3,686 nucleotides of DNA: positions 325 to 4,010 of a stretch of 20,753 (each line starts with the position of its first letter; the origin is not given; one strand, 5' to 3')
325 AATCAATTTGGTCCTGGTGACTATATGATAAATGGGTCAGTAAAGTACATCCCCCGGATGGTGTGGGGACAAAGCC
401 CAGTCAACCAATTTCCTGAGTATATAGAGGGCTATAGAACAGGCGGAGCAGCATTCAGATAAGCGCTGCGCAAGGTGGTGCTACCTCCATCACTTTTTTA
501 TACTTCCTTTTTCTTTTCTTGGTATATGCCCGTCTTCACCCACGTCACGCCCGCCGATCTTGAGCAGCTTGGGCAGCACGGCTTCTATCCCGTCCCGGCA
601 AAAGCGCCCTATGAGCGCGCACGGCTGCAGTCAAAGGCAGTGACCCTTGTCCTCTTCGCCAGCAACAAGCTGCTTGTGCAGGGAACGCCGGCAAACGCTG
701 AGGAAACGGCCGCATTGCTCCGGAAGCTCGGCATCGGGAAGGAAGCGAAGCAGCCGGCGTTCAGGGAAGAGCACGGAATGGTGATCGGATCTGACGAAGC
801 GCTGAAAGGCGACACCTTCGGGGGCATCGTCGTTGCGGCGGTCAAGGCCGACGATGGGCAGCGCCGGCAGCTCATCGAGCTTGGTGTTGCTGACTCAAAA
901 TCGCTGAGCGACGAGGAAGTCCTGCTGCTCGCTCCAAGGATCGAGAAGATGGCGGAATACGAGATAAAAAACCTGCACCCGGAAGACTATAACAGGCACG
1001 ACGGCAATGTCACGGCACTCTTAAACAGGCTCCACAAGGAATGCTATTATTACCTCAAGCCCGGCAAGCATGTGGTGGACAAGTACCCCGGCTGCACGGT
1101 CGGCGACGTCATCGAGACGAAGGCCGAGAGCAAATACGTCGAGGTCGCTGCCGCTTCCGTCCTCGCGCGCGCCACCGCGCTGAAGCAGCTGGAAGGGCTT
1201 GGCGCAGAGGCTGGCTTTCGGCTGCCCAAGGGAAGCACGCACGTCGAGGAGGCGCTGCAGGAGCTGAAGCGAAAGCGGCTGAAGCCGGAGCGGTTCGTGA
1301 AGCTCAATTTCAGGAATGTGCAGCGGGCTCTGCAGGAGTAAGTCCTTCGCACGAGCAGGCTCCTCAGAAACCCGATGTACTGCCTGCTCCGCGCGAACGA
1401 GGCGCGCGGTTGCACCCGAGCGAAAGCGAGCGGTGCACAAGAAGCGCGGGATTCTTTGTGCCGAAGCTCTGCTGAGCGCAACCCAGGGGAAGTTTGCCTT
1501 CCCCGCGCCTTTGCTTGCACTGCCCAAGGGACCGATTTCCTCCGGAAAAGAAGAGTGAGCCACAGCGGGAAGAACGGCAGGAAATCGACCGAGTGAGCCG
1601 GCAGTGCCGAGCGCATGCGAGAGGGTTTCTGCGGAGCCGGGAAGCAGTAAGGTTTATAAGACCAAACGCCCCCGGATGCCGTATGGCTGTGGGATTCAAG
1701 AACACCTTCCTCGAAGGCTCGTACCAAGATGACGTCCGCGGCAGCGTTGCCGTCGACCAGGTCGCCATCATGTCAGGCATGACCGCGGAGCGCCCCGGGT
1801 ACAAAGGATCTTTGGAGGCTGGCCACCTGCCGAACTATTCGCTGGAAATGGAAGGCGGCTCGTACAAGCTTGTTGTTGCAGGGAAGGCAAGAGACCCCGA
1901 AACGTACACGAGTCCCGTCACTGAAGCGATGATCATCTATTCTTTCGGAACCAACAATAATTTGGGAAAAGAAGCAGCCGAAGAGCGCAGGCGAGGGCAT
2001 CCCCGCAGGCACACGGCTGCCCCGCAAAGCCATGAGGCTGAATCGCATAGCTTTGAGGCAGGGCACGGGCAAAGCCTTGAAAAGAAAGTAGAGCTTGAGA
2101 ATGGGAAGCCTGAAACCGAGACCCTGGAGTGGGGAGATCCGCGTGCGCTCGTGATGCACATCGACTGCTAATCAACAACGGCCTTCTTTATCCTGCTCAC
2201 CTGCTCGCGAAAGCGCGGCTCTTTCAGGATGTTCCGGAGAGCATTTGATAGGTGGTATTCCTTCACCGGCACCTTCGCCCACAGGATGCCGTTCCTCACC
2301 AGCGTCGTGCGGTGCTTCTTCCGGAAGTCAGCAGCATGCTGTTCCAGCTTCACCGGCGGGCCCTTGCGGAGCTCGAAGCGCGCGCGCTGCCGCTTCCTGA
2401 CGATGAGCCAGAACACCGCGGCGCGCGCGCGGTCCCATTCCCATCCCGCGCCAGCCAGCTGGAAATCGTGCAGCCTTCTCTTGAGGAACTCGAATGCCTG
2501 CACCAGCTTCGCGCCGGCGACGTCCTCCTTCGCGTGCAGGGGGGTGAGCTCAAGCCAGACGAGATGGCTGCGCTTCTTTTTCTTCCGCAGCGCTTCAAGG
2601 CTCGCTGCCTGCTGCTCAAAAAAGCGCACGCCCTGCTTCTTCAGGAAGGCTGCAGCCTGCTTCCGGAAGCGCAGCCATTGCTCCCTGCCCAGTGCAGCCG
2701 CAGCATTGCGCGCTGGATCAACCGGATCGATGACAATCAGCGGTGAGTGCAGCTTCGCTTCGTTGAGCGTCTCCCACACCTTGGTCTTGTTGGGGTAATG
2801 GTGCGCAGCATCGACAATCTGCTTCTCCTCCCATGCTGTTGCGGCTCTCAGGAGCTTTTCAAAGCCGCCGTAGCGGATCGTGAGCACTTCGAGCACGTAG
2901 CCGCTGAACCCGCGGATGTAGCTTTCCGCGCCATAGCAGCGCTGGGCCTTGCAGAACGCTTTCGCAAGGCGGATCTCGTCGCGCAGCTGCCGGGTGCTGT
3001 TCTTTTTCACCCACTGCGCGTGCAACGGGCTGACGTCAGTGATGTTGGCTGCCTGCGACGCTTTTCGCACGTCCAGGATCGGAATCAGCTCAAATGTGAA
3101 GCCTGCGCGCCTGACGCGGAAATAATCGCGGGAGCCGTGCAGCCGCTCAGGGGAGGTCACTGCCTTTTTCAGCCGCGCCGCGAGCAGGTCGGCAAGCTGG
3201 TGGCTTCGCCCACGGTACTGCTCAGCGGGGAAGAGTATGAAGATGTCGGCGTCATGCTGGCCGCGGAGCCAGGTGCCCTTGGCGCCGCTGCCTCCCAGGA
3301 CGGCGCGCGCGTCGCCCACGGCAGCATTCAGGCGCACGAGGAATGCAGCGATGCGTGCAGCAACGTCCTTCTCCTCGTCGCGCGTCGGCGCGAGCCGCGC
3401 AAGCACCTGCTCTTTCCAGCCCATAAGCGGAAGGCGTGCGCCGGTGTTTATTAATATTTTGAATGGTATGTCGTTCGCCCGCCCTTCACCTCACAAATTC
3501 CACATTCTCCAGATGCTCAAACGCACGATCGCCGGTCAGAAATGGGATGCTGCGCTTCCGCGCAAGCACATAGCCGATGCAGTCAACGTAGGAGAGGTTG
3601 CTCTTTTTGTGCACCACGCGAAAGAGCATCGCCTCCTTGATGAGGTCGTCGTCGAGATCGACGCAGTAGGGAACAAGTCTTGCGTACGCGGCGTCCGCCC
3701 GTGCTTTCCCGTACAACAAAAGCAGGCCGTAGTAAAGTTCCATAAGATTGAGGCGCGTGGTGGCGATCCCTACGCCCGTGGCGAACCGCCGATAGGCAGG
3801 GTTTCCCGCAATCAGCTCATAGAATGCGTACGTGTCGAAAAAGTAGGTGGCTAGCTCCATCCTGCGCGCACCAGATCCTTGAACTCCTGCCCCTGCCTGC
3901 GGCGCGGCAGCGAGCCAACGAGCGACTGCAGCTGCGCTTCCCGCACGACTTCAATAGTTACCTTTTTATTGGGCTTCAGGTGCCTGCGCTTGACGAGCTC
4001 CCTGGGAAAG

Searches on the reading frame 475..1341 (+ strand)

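Call 41: search_protein_families(library=pfam, proteins=[window:475-1341:+], max_evalue=0.001)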
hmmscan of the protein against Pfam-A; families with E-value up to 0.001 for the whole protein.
window:475-1341:+ (288 aa): 1 family
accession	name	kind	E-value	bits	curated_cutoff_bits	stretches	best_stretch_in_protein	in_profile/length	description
PF01351.25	RNase_HII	-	1.8e-24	87.2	25.8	1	104-282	1-199/199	Ribonuclease HII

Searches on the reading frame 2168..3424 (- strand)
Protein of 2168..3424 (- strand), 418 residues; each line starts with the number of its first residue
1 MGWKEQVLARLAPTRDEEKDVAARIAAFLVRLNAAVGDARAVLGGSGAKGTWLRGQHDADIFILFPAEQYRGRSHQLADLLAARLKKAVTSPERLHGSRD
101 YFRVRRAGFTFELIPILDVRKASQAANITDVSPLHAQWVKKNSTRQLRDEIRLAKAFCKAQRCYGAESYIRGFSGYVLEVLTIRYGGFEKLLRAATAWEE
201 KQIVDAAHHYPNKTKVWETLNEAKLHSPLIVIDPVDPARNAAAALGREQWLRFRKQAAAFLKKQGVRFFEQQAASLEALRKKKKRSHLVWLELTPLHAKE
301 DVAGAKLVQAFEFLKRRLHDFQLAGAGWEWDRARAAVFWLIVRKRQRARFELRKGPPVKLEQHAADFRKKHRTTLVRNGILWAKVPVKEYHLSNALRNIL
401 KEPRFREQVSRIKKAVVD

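Call 41: search_protein_families(library=pfam, proteins=[window:2168-3424:-], max_evalue=0.001)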
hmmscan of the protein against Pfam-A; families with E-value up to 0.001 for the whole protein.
window:2168-3424:- (418 aa): 2 families
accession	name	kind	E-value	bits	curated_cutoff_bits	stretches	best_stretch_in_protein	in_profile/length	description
PF09249.16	tRNA_NucTransf2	-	2.6e-34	118.3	27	1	149-270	1-113/113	tRNA nucleotidyltransferase, second domain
PF01909.29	NTP_transf_2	-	3.2e-07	31.1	21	1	32-76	11-47/93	Nucleotidyltransferase domain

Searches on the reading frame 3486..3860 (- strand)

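Call 41: search_protein_families(library=pfam, proteins=[window:3486-3860:-], max_evalue=0.001)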
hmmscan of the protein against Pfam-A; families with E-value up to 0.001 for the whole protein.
window:3486-3860:- (124 aa): 1 family
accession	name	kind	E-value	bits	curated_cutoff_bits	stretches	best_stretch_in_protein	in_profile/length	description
PF01850.27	PIN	-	3e-08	34.7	23.6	1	6-117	1-117/120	PIN domain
